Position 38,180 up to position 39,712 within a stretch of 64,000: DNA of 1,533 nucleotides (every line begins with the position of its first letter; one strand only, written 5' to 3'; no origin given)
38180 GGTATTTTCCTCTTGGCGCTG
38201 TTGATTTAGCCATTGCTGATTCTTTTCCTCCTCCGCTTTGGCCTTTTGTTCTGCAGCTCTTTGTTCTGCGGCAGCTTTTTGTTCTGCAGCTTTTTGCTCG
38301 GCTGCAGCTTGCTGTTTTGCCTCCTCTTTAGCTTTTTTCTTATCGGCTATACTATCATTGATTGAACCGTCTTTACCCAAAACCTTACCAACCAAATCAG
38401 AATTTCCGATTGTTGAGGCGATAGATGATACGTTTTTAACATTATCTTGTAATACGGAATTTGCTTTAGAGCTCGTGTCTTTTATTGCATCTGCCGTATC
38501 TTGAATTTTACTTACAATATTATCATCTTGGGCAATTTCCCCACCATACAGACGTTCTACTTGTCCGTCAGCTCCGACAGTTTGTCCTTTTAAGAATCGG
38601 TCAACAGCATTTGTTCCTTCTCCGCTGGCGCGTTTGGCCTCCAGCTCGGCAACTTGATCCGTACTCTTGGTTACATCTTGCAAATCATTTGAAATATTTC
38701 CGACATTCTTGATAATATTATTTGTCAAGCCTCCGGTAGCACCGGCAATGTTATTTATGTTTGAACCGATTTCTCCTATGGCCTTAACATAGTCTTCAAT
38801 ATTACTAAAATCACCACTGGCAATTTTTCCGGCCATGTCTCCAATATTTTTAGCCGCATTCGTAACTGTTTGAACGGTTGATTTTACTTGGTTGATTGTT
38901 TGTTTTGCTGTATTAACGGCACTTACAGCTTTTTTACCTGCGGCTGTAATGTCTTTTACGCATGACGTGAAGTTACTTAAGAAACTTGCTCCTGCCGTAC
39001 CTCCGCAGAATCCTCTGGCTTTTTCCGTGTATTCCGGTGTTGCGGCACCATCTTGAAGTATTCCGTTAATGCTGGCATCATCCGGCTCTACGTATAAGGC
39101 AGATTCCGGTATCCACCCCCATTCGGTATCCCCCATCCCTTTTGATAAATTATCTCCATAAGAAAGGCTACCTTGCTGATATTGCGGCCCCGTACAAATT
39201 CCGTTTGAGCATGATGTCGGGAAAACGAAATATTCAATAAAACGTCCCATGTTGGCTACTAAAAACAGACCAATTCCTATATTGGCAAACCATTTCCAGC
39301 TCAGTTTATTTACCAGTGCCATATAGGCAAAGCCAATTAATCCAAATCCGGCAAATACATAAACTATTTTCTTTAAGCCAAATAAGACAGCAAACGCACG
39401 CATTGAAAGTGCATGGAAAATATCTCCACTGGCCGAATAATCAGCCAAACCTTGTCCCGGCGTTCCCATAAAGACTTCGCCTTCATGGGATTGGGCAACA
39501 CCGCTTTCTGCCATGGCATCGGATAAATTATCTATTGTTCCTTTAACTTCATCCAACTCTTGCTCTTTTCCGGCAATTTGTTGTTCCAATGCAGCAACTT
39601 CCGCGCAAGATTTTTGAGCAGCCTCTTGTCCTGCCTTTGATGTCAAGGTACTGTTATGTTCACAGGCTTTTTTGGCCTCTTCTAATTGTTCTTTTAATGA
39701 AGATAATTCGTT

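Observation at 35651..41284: Giant 1877-aa protein with an embedded VirB2/TrbC pilin hairpin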

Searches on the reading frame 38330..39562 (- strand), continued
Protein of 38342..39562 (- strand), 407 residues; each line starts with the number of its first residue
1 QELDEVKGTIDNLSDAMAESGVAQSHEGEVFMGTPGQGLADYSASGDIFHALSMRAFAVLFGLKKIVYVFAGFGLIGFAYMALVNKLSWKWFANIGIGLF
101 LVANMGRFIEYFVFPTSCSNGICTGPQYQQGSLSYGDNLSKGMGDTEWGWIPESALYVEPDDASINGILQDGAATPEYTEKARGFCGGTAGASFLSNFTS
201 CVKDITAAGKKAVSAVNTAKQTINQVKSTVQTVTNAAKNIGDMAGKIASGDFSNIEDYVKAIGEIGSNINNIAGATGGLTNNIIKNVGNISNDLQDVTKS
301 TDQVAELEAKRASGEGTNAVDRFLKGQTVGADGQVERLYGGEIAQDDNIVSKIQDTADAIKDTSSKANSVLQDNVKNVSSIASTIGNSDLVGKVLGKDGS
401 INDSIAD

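Call 64: search_solved_structures(query=A2, max_evalue=10, show_alignments=2)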
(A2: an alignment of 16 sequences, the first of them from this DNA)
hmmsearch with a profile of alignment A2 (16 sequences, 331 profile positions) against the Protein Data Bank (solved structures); distinct sequences matched with E-value up to 10: 67 (the best 60 are shown).
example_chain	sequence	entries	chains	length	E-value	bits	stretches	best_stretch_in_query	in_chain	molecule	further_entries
4tql_A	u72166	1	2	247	0.00019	24.2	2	165-240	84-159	Three helix bundle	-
2ch7_B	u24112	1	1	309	0.00037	23.3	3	136-254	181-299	METHYL-ACCEPTING CHEMOTAXIS PROTEIN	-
2ch7_A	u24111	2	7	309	0.00043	23.1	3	158-253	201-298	METHYL-ACCEPTING CHEMOTAXIS PROTEIN | Methyl-accepting chemotaxis protein 2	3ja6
3ja6_H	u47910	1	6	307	0.00047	23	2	153-253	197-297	Methyl-accepting chemotaxis protein 2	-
3g6b_A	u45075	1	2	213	0.0011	21.8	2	167-257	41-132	Methyl-accepting chemotaxis protein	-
8qaf_A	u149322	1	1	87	0.0032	20.2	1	151-202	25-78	sc-apCC-8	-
4uos_A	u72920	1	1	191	0.0033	20.2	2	169-247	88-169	DESIGNED HELICAL BUNDLE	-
2jua_A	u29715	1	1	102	0.0045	19.7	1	205-249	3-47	de novo protein S836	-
5zuv_A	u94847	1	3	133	0.023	17.4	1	188-266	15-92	Spike glycoprotein,Spike glycoprotein,inhibitor EK1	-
31cj_A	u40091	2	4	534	0.026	17.2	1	150-234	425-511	Aerotaxis receptor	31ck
1p68_A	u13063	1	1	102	0.031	17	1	160-245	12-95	De novo designed protein S-824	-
5yl9_A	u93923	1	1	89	0.032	16.9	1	188-254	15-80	Spike glycoprotein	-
9r1j_A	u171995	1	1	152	0.046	16.4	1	168-266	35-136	sc-apCC-4-NR-1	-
9r1o_A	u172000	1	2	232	0.049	16.3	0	179-240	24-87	sc-apCC-6-DPH-NR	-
5cwb_A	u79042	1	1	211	0.052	16.2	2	160-262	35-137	Designed helical repeat protein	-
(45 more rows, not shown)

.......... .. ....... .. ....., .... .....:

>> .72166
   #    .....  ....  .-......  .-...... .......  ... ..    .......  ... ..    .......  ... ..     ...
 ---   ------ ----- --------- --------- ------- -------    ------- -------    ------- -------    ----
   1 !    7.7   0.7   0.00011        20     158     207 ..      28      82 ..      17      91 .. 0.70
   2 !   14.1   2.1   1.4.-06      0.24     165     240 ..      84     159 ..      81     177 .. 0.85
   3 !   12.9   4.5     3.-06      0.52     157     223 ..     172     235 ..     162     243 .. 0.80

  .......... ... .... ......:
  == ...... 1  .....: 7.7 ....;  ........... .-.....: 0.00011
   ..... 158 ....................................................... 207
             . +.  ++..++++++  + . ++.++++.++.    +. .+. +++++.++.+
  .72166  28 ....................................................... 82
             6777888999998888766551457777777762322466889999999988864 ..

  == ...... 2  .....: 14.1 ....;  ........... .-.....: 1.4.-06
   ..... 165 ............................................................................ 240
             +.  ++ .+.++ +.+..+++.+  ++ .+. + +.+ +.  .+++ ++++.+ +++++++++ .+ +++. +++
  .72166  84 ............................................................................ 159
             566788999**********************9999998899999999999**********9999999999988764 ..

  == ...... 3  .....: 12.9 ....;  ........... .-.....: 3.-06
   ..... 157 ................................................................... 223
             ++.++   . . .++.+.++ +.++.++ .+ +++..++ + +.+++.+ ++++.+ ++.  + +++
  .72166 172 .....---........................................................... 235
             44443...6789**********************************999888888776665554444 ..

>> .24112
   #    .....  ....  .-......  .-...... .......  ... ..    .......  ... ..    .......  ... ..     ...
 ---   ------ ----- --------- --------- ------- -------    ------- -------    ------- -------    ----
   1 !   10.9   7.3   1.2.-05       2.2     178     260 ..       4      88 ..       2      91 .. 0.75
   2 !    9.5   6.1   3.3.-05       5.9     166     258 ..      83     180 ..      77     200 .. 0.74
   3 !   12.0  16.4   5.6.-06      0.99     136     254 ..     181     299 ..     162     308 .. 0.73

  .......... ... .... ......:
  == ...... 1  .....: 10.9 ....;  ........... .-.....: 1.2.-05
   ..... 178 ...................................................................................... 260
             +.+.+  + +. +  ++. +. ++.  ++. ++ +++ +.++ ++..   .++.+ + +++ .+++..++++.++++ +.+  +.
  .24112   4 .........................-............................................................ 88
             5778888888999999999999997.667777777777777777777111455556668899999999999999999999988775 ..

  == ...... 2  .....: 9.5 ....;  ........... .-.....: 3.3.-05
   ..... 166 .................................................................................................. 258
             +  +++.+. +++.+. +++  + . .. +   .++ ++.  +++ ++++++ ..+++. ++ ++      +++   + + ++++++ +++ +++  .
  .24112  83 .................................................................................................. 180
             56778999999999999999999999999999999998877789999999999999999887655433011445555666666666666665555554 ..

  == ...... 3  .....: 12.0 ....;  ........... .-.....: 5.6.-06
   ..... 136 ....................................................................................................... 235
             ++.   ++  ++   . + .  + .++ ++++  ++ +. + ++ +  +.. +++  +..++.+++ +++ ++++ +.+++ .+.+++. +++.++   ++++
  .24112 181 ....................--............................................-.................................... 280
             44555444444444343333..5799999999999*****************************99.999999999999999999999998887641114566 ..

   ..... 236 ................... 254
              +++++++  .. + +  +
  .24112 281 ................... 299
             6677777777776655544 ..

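Call 74: search_dna_similar(query=window:38330-39499:-, collection=plasmids, mode=protein, max_evalue=0.01, max_rows=15)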
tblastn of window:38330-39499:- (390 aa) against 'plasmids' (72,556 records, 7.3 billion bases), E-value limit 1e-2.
No match.

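Call 78: search_protein_families(library=pfam, alignment_id=A2, max_evalue=0.01)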
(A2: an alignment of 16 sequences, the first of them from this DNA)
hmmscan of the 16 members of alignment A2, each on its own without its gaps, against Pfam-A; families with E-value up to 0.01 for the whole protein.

A. member 1, seq(330 aa): 0 families

B. families by the number of members that match (of 16 scanned): 5 families
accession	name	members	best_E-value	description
PF04956.18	TrbC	10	4.3e-05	TrbC/VIRB2 pilin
PF00015.26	MCPsignal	3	0.0042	Methyl-accepting chemotaxis protein (MCP) signalling domain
PF21896.2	Talin_IBS2B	1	0.0045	Talin IBS2B domain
PF20379.3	DUF6674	1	0.0067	Family of unknown function (DUF6674)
PF07889.17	DUF1664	1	0.0091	Protein of unknown function (DUF1664)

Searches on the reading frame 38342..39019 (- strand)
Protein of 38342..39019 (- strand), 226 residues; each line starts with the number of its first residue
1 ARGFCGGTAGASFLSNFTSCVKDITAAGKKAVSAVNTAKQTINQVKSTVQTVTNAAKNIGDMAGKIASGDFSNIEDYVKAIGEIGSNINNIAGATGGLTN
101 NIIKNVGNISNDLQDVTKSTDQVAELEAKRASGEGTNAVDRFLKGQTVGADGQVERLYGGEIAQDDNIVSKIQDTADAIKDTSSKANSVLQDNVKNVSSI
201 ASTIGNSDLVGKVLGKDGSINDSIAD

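Call 31: search_protein_families(library=pfam, proteins=[window:38342-39019:-], max_evalue=10)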
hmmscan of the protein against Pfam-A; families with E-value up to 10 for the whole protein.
seq(226 aa): 26 families (the best 25 are shown)
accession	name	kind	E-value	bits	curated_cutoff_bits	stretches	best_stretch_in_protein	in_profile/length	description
PF06103.16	DUF948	-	0.00063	20.3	37.2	2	14-65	35-86/89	Bacterial protein of unknown function (DUF948)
PF07464.16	ApoLp-III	-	0.0034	18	36.3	2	24-119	27-127/146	Apolipophorin-III precursor (apoLp-III)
PF01601.21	CoV_S2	-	0.011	14.8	40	2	42-124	194-276/521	Coronavirus spike glycoprotein S2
PF02465.23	FliD_N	-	0.014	16.5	24.8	1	17-66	5-54/97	Flagellar hook-associated protein 2 N-terminus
PF09602.15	PhaP_Bmeg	-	0.017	15.5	28.3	1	151-208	28-86/168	Polyhydroxyalkanoic acid inclusion protein (PhaP_Bmeg)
PF04740.18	LXG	-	0.023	15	26.5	2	21-58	158-195/202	LXG domain of WXG superfamily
PF17001.10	T3SS_basalb_I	-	0.064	14.1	32.4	1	25-62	19-56/94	Type III secretion basal body protein I, YscI, HrpB, PscI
PF06840.17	PDC10_C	-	0.073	13.6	27.3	1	16-45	54-83/90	Programmed cell death protein 10, C-terminal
PF20769.2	YPEB_N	-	0.094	13.1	27.3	1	32-123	34-123/136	YpeB N-terminal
PF07817.19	GLE1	-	0.11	12.2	24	1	73-129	2-58/250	GLE1-like protein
PF06684.16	AA_synth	-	0.12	12.3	27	1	105-155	34-88/175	Amino acid synthesis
PF17109.10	Goodbye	-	0.15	12.9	24.8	1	33-71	38-76/120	fungal STAND N-terminal Goodbye domain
PF02646.22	RmuC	-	0.17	11.4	26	1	11-61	236-283/291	RmuC family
PF05478.16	Prominin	-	0.18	10.3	34.3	1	30-122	316-411/799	Prominin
PF01865.21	PhoU_div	-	0.19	11.5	24.4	1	24-118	116-206/214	Protein of unknown function DUF47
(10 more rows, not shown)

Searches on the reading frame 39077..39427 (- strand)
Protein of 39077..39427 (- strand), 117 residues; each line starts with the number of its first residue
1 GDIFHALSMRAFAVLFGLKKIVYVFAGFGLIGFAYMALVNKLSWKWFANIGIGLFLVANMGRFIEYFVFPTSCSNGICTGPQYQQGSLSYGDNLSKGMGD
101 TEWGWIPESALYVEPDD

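Call 21: find_related_loci(query=A1, collection=genome_contigs, flank=10000)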
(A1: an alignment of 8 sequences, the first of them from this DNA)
Query A1 (117 aa) in genome_contigs; peptide patterns used: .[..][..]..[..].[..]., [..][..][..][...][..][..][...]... (x = any residue, [..] = any of these).
271 stretches matched a pattern; 130 encode a relative of the query (tblastn E <= 1e-3); the best 80 are kept; 80 distinct loci.
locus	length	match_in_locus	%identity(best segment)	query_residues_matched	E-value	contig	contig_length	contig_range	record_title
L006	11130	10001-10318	60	1-115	7e-43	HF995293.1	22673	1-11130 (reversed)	Proteobacteria bacterium CAG:495 genomic scaffold, scf84, whole genome shotgun sequence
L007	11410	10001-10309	59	1-112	2e-42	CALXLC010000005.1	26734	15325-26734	MAG: uncultured Alphaproteobacteria bacterium isolate E27__bin196 genome assembly, contig: E27__k127_6308628, whole geno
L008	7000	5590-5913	57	2-116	7e-42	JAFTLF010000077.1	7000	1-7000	MAG: Alphaproteobacteria bacterium isolate RGIG3920 Roe_deer_Cecum-3__c362444, whole genome shotgun sequence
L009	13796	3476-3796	57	2-115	9e-42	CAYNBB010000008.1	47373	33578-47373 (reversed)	MAG TPA_asm: uncultured Azospirillaceae bacterium isolate SRP225648_co1_885 genome assembly, contig: NODE_1333_length_47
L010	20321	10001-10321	59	2-115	1e-41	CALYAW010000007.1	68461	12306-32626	MAG: uncultured Alphaproteobacteria bacterium isolate BRZ_DM__bin108 genome assembly, contig: BRZ_DM__NODE_631_length_68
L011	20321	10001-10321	56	2-117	2e-40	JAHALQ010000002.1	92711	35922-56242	MAG: Proteobacteria bacterium isolate L3_072_000M1_dasL3_072_000M1_concoct_80 L3_072_000M1_scaffold_121, whole genome sh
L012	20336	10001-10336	53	1-117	3e-39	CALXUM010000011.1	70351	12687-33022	MAG: uncultured Alphaproteobacteria bacterium isolate BRZ_CT__bin98 genome assembly, contig: BRZ_CT__NODE_657_length_703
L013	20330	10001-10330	56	1-115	6e-39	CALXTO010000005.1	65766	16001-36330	MAG: uncultured Alphaproteobacteria bacterium isolate BRZ_CT__bin33 genome assembly, contig: BRZ_CT__NODE_722_length_657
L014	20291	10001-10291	63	2-106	7e-39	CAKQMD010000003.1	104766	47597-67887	MAG: uncultured Alphaproteobacteria bacterium isolate REFINED_METABAT215_TOP10_CONTIGS_1500_ASSEMBLY_K77_MERGED__Nepal_M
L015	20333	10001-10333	53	1-116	6e-38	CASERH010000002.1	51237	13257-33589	uncultured proteobacterium isolate O27_L1_392392_idba_bin.56 genome assembly, contig: O27_L1_392392_idba_bin.56.fa_scaff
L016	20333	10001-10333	53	1-116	1e-37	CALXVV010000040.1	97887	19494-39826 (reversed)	MAG: uncultured Alphaproteobacteria bacterium isolate E04__bin378 genome assembly, contig: E04__k127_2986412, whole geno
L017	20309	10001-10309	53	2-112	2e-37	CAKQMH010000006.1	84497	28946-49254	MAG: uncultured Alphaproteobacteria bacterium isolate REFINED_METABAT215_TOP10_CONTIGS_1500_ASSEMBLY_K77_MERGED__Hadza_M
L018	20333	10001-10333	53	1-116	2e-37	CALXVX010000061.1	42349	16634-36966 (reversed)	MAG: uncultured Alphaproteobacteria bacterium isolate E21__bin46 genome assembly, contig: E21__k127_2757639, whole genom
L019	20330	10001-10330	52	1-116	8e-37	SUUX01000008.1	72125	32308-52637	MAG: Alphaproteobacteria bacterium isolate SIG57 NODE_8999_length_72125_cov_7.043946, whole genome shotgun sequence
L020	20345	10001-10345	51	1-115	2e-36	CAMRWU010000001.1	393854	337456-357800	MAG TPA_asm: uncultured proteobacterium isolate SRR13573577_bin.13_metawrap_v1.3_MAG genome assembly, contig: NODE.1_len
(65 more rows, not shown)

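Call 39: search_solved_structures(query=A1, max_evalue=10, show_alignments=3)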
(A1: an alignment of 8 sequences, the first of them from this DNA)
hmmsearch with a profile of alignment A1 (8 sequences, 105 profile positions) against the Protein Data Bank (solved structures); distinct sequences matched with E-value up to 10: 0.

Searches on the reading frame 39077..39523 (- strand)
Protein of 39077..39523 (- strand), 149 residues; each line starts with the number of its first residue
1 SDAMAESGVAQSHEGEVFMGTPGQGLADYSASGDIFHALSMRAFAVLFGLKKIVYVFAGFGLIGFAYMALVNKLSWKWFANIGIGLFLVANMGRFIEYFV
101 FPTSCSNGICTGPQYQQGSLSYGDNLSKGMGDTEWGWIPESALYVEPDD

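Call 11: search_protein_families(library=pfam, proteins=[window:39077-39523:-], max_evalue=10)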
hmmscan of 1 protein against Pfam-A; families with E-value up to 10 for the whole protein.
seq(149 aa): 1 family
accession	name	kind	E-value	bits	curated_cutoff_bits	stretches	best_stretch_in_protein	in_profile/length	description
PF04956.18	TrbC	-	0.0041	17.7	27.9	1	50-90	48-89/98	TrbC/VIRB2 pilin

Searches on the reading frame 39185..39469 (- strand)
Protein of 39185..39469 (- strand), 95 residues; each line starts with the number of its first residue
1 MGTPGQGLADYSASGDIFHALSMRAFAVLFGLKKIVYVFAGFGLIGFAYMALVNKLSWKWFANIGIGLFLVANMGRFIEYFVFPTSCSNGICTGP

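Call 54: predict_structure(alignment_id=A4)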
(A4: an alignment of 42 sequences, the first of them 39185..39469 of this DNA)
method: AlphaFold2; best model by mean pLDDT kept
length: 95 residues; sequences in the alignment: 42
mean_pLDDT: 69.6   pTM: 0.36
mean pLDDT of the five models: 69.6, 68.9, 67.4, 65.8, 60.9
residues with pLDDT >= 90: 2; 70-90: 55; 50-70: 19; < 50: 19
segments of 3 or more residues with pLDDT < 50: 1-13, 93-95
pLDDT, mean of each block of 10 residues (from residue 1): 39 59 80 86 82 72 87 77 55 46
secondary structure, 60 per line:
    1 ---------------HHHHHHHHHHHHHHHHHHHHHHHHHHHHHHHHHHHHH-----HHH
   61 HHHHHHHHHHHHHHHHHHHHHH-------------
elements in order: H16-52 H58-82

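Call 57: fold_search(model_id=the predicted structure, library=pdb)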
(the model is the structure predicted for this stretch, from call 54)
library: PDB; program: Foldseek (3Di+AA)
matches with E <= 10: 1; with E <= 0.001: 0
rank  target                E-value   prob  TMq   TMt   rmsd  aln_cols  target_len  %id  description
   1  7tyw_R                9.6e+00  0.02  0.25  0.11   7.8        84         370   26  Human Amylin1 Receptor in complex with Gs and salmon calcitonin peptide (released 2022-03-23)
